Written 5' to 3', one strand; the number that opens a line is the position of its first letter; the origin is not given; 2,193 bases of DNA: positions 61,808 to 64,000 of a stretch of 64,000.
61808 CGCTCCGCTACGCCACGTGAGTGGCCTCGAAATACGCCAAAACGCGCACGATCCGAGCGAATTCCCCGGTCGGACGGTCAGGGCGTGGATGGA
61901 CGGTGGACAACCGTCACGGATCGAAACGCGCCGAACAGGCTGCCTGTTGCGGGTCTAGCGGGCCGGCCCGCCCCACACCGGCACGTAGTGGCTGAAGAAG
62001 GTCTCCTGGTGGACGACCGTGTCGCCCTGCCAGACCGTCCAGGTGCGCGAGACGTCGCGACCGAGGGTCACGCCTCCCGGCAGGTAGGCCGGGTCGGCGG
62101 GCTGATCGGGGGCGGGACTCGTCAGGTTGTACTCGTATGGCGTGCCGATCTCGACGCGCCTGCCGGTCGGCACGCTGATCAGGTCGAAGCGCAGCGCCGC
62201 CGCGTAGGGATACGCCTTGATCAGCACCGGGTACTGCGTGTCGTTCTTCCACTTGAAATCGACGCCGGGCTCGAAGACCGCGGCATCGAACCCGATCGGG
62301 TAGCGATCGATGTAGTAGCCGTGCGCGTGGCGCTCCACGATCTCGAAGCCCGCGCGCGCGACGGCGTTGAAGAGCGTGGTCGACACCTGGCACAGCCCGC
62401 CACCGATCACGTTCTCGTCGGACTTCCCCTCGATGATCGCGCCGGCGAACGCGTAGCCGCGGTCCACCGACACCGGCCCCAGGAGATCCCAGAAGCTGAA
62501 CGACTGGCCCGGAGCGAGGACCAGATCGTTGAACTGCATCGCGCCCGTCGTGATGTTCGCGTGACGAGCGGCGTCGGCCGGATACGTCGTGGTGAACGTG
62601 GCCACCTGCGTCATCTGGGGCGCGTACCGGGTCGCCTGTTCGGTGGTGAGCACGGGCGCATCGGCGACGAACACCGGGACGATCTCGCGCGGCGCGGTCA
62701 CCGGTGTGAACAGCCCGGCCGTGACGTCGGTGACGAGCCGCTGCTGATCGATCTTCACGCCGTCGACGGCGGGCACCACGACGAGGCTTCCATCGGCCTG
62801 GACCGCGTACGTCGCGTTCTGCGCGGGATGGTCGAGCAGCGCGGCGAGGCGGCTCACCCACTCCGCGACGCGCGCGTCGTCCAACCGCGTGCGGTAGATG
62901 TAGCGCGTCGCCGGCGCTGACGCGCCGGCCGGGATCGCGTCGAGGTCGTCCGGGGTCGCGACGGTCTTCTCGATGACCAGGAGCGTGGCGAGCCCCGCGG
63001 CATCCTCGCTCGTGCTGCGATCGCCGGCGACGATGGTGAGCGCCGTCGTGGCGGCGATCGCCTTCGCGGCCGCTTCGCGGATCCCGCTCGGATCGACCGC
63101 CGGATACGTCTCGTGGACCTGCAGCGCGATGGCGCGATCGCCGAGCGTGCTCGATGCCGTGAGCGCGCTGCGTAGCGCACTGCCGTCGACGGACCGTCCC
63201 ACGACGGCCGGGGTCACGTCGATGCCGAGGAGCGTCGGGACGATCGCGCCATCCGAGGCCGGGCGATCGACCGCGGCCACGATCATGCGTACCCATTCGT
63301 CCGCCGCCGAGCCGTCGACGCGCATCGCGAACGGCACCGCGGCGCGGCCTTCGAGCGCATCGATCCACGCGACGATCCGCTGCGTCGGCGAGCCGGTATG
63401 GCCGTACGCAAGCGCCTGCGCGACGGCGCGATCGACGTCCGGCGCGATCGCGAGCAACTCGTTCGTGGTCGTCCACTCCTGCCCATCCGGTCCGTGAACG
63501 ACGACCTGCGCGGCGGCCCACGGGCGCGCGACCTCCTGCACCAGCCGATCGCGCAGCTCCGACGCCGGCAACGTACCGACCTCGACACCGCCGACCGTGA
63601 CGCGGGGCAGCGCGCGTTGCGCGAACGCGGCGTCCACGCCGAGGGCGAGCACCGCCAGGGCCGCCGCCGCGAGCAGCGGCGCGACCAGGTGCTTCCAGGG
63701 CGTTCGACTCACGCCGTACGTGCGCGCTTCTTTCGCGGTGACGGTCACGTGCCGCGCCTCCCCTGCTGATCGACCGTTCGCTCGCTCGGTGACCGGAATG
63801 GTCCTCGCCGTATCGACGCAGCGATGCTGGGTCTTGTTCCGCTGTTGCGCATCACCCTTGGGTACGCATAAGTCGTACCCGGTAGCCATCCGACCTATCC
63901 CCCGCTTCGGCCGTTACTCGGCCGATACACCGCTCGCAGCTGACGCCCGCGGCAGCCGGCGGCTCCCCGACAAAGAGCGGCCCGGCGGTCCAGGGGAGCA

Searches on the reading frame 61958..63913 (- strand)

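Call 36: search_protein_families(library=pfam, proteins=[window:61958-63913:-], max_evalue=0.001)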
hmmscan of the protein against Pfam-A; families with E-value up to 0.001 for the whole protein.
window:61958-63913:- (652 aa): 2 families
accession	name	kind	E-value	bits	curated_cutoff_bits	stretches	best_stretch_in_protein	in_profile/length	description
PF04294.18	VanW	-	2.3e-41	140.8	27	1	450-577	2-128/130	VanW like protein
PF12229.13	PG_binding_4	-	1.8e-17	64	22.1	2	147-254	1-107/117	Putative peptidoglycan binding domain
